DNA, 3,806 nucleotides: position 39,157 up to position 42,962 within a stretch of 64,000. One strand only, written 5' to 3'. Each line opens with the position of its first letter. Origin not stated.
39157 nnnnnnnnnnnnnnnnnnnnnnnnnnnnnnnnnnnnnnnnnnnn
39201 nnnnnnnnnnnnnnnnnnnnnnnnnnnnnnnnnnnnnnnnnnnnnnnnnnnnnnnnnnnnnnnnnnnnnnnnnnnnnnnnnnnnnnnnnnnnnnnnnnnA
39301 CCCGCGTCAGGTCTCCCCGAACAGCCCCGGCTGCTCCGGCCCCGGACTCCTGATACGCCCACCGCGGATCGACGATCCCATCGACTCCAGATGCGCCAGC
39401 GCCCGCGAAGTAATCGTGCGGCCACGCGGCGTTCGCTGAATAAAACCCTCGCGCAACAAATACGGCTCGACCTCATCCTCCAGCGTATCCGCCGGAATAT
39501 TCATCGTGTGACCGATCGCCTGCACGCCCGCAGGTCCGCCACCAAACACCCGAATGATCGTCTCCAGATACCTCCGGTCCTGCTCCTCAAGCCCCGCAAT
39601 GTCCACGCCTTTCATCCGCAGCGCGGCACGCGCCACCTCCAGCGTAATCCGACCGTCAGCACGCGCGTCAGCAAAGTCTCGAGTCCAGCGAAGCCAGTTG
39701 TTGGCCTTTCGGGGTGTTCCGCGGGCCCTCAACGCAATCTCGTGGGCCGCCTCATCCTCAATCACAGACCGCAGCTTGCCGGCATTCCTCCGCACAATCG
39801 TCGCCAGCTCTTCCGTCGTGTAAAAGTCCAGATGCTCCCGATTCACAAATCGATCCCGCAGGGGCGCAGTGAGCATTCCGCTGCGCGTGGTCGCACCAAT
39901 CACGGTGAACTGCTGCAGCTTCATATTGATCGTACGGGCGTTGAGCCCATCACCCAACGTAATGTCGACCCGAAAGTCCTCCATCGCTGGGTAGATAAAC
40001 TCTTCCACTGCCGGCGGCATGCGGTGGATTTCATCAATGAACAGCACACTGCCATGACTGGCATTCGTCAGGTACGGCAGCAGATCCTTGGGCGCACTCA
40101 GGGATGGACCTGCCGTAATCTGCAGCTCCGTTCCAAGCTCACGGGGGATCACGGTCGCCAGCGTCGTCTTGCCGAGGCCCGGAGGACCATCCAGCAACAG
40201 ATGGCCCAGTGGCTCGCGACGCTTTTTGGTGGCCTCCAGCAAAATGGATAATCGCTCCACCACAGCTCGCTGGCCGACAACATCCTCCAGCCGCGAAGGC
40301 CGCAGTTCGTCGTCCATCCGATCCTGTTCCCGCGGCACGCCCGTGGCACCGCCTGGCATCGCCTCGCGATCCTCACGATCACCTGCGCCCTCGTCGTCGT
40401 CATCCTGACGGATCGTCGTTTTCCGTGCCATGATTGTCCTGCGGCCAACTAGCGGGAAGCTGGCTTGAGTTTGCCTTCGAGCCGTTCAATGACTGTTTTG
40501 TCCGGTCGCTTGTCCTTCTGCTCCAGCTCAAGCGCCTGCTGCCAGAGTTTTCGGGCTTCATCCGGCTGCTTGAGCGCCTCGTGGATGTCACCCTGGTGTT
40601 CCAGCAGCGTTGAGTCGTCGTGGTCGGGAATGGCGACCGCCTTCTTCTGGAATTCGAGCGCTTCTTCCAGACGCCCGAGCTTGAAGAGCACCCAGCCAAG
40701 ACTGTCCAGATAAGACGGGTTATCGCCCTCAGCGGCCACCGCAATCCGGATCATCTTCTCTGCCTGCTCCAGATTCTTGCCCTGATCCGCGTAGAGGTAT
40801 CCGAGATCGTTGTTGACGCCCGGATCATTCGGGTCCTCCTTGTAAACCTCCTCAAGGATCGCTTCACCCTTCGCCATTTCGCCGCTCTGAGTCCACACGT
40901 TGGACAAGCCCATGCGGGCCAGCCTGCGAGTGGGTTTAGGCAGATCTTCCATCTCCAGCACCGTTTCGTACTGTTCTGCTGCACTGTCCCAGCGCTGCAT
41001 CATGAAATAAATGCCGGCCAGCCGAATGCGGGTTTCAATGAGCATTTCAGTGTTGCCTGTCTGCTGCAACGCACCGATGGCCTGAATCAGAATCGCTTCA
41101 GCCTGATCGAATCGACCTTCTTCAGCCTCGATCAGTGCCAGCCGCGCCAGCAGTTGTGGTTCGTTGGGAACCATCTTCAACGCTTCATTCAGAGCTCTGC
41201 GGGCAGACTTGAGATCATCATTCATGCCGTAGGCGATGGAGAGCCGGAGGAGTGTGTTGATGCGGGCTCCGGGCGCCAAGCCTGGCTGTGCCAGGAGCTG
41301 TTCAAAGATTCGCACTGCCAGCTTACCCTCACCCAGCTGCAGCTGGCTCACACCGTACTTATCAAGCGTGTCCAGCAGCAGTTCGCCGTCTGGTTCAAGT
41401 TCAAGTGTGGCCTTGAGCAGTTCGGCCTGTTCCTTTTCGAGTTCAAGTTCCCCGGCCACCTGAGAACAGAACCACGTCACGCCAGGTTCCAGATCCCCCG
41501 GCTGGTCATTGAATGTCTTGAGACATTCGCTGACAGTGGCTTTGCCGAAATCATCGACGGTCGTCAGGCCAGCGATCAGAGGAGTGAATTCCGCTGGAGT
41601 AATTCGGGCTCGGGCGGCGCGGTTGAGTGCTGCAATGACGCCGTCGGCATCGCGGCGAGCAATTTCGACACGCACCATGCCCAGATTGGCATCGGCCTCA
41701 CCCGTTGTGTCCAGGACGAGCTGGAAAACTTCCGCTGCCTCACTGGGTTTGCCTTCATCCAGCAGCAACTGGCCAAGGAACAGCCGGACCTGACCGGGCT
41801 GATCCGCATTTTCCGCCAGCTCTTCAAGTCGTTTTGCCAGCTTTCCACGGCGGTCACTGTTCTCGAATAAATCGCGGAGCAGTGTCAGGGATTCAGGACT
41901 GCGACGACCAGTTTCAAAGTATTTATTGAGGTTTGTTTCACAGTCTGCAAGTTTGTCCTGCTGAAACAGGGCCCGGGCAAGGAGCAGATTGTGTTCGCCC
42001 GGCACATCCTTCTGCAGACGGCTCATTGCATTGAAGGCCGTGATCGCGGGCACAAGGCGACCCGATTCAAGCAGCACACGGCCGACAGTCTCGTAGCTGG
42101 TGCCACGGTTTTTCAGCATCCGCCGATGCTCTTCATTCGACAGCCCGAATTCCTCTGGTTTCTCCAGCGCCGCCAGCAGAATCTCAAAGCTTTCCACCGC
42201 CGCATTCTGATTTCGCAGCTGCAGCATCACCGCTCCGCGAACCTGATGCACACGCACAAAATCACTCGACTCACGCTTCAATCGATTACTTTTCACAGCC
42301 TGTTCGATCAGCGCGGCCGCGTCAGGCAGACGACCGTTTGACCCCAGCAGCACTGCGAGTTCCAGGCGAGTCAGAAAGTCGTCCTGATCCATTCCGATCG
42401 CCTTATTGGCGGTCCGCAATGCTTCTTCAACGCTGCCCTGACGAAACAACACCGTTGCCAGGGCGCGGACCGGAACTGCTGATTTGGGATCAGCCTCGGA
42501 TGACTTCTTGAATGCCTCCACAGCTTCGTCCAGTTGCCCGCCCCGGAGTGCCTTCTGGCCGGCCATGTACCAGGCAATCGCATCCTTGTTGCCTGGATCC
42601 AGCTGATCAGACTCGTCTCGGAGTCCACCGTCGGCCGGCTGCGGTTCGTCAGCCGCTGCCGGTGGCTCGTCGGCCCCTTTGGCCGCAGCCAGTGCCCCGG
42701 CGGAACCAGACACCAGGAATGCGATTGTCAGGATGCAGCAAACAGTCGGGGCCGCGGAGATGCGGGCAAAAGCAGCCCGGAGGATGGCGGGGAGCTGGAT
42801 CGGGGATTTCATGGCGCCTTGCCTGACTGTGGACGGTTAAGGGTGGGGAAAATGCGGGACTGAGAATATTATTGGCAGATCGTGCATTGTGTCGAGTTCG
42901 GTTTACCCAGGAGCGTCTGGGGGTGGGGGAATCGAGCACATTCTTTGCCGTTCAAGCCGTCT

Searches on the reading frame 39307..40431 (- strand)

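Call 74: search_protein_families(library=pfam, proteins=[window:39307-40431:-], max_evalue=0.0001)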
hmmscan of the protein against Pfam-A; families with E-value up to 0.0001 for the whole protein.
window:39307-40431:- (374 aa): 8 families
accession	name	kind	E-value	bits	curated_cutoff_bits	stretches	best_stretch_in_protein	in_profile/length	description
PF05496.18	RuvB_N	-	9.4e-63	211.1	27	1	43-200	1-158/159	Holliday junction DNA helicase RuvB P-loop domain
PF05491.19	RuvB_C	-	1.4e-25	89.4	24.7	1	280-349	3-72/72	RuvB C-terminal winged helix domain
PF17864.7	AAA_lid_4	-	1.4e-21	76.5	27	1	204-277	1-74/74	RuvB AAA lid domain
PF00004.35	AAA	-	1.5e-17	64.7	21.2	1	78-200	1-128/131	ATPase family associated with various cellular activities (AAA)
PF07728.20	AAA_5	-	3.6e-09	37.2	22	1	77-195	1-139/139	AAA domain (dynein-related subfamily)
PF13191.12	AAA_16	-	5.8e-07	30.6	32.6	0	51-102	2-51/167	AAA ATPase domain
PF06068.19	TIP49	-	3.5e-05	23.6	23.8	0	44-105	18-80/347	TIP49 P-loop domain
PF13401.12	AAA_22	-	5.7e-05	23.9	27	0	76-122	6-55/130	AAA domain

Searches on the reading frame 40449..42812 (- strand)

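Call 74: search_protein_families(library=pfam, proteins=[window:40449-42812:-], max_evalue=0.0001)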
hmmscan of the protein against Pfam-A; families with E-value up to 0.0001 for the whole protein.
window:40449-42812:- (787 aa): 20 families
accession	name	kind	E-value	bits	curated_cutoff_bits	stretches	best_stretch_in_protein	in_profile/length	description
PF07719.23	TPR_2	-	9.7e-37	122.5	27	0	737-766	4-33/34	Tetratricopeptide repeat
PF13424.12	TPR_12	-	1.5e-34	118.5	30.1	1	555-621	6-74/77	Tetratricopeptide repeat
PF13432.12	TPR_16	-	3e-34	117.5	32.7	4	669-728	2-60/65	Tetratricopeptide repeat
PF14559.12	TPR_19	-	6.8e-33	113.3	25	3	89-145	2-58/68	Tetratricopeptide repeat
PF13428.12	TPR_14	-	3.7e-27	92.5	23.5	0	520-560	3-43/44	Tetratricopeptide repeat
PF13181.12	TPR_8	-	2.5e-23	80.6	25.7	0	704-728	6-30/34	Tetratricopeptide repeat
PF00515.34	TPR_1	-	1.3e-21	75.9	27.8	0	741-766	8-33/34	Tetratricopeptide repeat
PF13431.12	TPR_17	-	6.7e-17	60.7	24.4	0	654-685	3-33/34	Tetratricopeptide repeat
PF13414.12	TPR_11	-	5.7e-16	58.4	26.8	0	91-126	7-42/42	TPR repeat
PF13374.12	TPR_10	-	2.7e-13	49.9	27.5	0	701-728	4-31/42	Tetratricopeptide repeat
PF23914.1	TPR_CcmH_CycH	-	1.8e-12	47.8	42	0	70-127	42-99/158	Cytochrome c-type biogenesis protein H TPR domain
PF12895.13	ANAPC3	-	8.7e-12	45.6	27.2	0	92-167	3-77/82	Anaphase-promoting complex, cyclosome, subunit 3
PF07721.20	TPR_4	-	7.6e-11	42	27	0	116-135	5-24/26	Tetratricopeptide repeat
PF25064.1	ARM_TT21_5th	-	1.1e-10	42.2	27.8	0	118-210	7-96/117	TT21 fifth ARM repeats domain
PF13174.12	TPR_6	-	3.5e-10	40.3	26.3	0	739-762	5-28/33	Tetratricopeptide repeat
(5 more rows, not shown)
